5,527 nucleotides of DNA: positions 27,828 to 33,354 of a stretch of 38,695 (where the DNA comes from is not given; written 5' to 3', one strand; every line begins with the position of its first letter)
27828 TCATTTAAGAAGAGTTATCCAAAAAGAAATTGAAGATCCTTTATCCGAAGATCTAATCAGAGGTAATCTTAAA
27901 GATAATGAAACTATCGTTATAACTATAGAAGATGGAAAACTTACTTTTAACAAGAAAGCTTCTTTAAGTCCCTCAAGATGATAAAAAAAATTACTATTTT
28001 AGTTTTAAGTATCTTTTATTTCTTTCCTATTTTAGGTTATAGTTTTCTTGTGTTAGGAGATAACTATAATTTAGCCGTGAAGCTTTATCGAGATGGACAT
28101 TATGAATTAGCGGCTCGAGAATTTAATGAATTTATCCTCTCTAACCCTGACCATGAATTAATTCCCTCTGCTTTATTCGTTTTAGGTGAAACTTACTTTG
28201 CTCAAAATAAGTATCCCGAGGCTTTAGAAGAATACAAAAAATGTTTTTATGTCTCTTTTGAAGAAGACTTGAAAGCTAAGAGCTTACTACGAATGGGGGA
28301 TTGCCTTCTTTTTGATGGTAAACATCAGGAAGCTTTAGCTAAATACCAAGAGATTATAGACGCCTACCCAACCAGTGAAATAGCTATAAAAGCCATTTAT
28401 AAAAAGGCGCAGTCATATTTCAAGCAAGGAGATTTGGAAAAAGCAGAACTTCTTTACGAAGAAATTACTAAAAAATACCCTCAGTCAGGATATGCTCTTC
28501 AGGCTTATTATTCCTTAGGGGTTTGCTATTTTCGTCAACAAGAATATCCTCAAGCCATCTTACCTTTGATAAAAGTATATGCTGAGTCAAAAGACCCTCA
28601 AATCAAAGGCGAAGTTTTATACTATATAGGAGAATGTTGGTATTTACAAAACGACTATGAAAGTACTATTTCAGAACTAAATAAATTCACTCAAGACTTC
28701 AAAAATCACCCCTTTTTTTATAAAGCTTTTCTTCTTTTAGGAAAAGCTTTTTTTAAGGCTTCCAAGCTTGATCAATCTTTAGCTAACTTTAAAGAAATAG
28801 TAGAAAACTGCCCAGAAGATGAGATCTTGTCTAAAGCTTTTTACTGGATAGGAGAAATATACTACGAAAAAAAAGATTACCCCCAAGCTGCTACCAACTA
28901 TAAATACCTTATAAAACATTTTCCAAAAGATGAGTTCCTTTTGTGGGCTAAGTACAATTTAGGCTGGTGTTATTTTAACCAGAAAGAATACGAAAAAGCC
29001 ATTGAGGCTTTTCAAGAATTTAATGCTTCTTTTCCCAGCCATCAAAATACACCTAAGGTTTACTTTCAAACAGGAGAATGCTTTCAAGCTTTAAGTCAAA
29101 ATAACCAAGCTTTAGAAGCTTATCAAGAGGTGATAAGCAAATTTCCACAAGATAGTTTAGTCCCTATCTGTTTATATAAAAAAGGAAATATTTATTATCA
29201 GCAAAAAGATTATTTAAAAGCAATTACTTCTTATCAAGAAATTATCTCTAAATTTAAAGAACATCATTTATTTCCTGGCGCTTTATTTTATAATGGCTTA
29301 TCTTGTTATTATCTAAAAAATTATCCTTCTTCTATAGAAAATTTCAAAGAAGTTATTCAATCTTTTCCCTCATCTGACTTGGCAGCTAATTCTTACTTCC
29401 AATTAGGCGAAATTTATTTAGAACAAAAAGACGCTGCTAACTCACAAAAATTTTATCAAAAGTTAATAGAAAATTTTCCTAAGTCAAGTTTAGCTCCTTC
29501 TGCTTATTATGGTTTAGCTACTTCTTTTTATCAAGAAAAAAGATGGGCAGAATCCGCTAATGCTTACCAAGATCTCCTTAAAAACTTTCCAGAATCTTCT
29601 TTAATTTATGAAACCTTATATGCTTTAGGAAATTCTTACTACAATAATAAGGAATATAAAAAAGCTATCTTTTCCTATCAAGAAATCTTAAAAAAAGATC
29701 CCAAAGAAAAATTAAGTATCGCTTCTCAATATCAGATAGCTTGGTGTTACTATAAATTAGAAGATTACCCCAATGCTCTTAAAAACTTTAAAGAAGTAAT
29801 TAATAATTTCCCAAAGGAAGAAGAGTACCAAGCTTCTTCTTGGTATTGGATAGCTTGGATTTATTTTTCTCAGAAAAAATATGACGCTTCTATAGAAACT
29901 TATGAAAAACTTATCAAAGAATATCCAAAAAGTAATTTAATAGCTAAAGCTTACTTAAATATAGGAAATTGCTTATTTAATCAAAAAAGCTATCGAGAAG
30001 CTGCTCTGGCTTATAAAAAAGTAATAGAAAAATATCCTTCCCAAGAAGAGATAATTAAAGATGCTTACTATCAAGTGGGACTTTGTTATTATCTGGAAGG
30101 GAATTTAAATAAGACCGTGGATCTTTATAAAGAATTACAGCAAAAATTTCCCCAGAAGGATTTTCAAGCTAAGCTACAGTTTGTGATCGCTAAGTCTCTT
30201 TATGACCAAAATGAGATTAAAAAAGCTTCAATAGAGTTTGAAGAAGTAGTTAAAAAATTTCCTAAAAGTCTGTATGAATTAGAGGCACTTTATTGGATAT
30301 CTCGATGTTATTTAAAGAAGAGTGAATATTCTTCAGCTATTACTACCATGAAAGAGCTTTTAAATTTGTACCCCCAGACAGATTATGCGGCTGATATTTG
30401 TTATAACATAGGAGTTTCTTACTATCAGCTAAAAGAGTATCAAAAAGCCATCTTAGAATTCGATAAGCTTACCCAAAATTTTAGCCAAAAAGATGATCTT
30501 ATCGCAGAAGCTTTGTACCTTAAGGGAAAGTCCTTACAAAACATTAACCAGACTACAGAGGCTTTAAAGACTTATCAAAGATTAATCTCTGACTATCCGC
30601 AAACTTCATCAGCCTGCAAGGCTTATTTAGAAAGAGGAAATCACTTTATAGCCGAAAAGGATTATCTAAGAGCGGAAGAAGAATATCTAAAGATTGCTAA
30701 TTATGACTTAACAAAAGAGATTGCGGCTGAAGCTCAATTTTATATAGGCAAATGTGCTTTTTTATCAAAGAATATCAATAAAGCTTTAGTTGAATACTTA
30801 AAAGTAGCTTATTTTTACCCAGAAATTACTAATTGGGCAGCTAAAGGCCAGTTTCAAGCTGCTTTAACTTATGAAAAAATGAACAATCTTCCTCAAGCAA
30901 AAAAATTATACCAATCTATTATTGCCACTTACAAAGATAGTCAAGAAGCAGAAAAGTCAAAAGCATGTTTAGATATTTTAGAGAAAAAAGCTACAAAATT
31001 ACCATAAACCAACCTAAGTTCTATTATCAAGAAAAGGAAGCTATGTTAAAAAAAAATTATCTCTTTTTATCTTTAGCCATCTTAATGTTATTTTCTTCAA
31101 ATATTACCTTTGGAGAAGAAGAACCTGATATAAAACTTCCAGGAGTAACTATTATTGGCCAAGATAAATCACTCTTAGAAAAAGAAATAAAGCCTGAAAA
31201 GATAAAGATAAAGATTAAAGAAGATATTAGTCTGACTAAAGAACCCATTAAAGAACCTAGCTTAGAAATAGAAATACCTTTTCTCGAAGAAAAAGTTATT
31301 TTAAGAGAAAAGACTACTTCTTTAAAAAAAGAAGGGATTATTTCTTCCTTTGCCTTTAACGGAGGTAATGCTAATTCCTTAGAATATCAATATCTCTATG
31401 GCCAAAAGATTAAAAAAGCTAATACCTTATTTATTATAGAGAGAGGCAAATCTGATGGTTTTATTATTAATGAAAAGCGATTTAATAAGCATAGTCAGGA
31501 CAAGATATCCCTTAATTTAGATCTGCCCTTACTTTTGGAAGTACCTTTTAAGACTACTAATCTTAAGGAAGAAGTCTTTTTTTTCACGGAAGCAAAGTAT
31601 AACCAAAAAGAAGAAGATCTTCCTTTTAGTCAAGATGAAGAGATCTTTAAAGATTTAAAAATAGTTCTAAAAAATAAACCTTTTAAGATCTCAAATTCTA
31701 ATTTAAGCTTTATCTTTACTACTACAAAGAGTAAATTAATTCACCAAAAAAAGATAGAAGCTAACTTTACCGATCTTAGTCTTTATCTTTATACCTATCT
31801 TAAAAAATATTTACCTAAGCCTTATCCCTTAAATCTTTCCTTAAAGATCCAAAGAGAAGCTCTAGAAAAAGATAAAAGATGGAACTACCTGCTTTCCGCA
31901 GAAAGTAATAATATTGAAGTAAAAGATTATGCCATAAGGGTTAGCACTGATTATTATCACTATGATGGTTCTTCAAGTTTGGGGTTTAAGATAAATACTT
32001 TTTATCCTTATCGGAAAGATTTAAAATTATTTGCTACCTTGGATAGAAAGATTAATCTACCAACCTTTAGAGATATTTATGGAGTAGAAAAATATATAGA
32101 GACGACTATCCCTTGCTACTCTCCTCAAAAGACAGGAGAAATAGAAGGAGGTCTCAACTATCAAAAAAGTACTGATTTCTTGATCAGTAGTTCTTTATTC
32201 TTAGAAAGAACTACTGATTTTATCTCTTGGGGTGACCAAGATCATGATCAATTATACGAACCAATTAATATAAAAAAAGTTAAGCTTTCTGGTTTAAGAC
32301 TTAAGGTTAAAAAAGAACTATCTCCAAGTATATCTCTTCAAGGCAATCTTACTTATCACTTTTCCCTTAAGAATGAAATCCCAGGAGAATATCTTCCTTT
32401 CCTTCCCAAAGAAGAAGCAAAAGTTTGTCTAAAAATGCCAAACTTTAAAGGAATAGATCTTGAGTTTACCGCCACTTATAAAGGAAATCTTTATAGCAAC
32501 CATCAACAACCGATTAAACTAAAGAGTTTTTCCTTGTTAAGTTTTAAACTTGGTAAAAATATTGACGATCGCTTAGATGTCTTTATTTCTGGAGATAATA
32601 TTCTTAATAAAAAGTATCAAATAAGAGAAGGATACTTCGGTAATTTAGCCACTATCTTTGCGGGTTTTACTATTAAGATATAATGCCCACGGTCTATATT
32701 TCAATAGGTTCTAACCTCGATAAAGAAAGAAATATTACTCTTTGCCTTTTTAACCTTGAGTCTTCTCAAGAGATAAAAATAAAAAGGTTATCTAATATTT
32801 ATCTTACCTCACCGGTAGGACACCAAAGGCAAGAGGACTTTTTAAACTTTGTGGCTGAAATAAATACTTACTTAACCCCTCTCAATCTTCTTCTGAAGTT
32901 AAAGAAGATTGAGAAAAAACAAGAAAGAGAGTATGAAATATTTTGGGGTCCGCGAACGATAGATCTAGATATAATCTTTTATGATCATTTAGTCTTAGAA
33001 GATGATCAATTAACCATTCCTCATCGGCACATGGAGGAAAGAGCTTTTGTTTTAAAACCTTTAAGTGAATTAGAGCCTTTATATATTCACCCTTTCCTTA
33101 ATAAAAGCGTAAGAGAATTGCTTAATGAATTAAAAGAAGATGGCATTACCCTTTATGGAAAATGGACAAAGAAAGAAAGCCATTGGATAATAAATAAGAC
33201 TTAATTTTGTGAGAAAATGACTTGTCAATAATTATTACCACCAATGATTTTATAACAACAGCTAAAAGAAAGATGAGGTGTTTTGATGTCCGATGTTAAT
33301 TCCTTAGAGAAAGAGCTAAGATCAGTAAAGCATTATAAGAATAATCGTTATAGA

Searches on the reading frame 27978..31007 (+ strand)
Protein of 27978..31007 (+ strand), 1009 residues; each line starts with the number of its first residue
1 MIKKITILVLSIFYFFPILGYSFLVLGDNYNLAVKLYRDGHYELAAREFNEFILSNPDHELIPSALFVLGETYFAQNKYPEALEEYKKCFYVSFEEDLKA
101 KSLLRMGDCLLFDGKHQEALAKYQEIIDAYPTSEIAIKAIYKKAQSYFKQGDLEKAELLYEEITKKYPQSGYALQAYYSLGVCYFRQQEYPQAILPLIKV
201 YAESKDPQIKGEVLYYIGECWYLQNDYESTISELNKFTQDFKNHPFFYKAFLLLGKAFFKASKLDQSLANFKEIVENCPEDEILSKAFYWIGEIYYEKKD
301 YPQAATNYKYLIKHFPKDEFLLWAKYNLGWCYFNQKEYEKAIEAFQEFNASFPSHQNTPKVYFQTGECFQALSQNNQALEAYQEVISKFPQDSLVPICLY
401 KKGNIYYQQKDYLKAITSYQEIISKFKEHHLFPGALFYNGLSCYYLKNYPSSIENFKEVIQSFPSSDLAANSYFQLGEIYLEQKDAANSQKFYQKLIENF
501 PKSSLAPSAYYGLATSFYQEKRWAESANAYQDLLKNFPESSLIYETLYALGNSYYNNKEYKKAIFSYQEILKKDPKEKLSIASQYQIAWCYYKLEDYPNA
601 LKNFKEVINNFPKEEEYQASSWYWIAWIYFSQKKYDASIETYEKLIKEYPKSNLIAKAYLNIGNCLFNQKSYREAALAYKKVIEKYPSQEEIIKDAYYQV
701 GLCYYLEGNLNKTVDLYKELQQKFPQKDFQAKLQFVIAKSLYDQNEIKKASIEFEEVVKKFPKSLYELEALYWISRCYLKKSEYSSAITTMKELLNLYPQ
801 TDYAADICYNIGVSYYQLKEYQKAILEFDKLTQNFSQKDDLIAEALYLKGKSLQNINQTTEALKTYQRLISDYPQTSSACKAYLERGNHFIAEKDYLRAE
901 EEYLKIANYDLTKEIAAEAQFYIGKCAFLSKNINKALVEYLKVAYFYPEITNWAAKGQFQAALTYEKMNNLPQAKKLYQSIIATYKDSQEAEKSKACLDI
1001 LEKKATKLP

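Call 25: search_protein_families(library=ncbifam, proteins=[window:27978-31007:+], max_evalue=0.00001)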
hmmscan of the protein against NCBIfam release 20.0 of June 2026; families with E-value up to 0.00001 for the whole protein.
window:27978-31007:+ (1009 aa): 17 families
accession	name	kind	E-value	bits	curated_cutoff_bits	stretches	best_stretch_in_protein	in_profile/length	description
TIGR02795.1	tol_pal_ybgF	equivalog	1.8e-141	464.1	90.1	12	29-138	5-114/119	tol-pal system protein YbgF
TIGR03302.1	OM_YfiO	subfamily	2e-83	279.6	81.4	7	614-775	28-159/239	outer membrane protein assembly factor BamD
NF052312.1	T9SS_PorW_SprE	equivalog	3.9e-56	191.1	250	6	244-388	100-245/716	type IX secretion system periplasmic lipoprotein PorW/SprE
NF008068.0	PRK10803.1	equivalog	6.4e-51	173.8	383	7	779-882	154-256/263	cell division protein CpoB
TIGR02917.1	PEP_TPR_lipo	equivalog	3.9e-43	147.5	312.2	6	547-775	604-814/899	XrtA/PEP-CTERM system TPR-repeat protein PrsT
NF040959.1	MamA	equivalog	9.6e-41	139.5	200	5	544-684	71-201/204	magnetosome protein MamA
NF047507.1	TPR_BatC_Lepto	exception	1.8e-34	119.1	175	2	401-504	29-130/214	TPR repeat-containing protein BatC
NF047371.1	FlcA_CTERM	equivalog_domain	3.4e-34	118.3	300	3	264-357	415-508/646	periplasmic flagellar collar protein FlcA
NF053852.1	vesicle_Bd0635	exception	5.2e-30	104.7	250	3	808-882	141-214/223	CpoB-like predatory vesicle lipoprotein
NF033920.0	C39_PA2778_fam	equivalog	2.3e-27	96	150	0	355-429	152-223/255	PA2778 family cysteine peptidase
TIGR02552.1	LcrH_SycD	equivalog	7.7e-26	90.4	104.8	2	288-390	21-117/136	SycD/LcrH family type III secretion system chaperone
NF033756.1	gliding_GltC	equivalog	1.1e-17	64.1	450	1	552-721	125-303/622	adventurous gliding motility protein GltC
NF033762.1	social_mot_Tgl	equivalog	3.5e-14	52.8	225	0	521-695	80-243/252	social motility TPR repeat lipoprotein Tgl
NF052415.1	T3SS_chap_SctY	equivalog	1.2e-11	45.1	70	0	769-871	7-105/106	type III secretion apparatus assembly chaperone SctY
TIGR04510.1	mod_pep_cyc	subfamily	1.8e-09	36.7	400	0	547-727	401-569/814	putative peptide modification system cyclase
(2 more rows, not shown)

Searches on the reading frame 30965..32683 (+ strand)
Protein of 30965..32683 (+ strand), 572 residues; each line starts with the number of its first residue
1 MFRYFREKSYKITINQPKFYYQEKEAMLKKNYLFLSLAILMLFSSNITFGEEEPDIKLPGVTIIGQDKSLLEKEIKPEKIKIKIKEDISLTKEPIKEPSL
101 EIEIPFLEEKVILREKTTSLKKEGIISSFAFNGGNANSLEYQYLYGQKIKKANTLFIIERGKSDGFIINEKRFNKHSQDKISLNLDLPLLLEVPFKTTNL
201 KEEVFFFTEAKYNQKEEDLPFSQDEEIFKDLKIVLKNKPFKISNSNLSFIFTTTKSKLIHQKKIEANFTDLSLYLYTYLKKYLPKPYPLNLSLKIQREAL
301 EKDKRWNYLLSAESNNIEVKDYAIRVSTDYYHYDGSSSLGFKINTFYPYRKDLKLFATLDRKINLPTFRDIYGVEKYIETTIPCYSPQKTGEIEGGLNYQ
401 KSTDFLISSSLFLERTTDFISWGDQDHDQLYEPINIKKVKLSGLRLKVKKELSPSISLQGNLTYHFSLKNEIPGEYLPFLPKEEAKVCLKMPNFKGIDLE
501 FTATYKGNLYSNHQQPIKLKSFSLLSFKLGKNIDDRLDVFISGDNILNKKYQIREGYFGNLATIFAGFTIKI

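Call 25: search_protein_families(library=ncbifam, proteins=[window:30965-32683:+], max_evalue=0.00001)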
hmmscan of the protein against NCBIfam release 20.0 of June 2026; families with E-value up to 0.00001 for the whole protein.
window:30965-32683:+ (572 aa): 1 family
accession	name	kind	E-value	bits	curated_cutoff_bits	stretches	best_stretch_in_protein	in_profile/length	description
TIGR01783.1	TonB-siderophor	subfamily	4.1e-06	25.7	223.5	1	386-552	450-621/649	TonB-dependent siderophore receptor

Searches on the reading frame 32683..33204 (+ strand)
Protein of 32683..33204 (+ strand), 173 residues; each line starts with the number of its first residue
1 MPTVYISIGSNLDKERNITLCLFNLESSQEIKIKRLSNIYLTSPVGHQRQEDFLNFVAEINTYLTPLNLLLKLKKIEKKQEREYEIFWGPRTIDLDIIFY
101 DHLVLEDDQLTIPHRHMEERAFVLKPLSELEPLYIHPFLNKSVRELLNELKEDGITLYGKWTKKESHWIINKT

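Call 20: search_protein_families(library=pfam, proteins=[window:32683-33204:+])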
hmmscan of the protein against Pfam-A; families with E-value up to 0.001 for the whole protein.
window:32683-33204:+ (173 aa): 1 family
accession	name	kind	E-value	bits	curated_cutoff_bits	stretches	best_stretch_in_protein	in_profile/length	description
PF01288.25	HPPK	-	7.9e-36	123.4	25.7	1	5-132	1-116/116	7,8-dihydro-6-hydroxymethylpterin-pyrophosphokinase (HPPK)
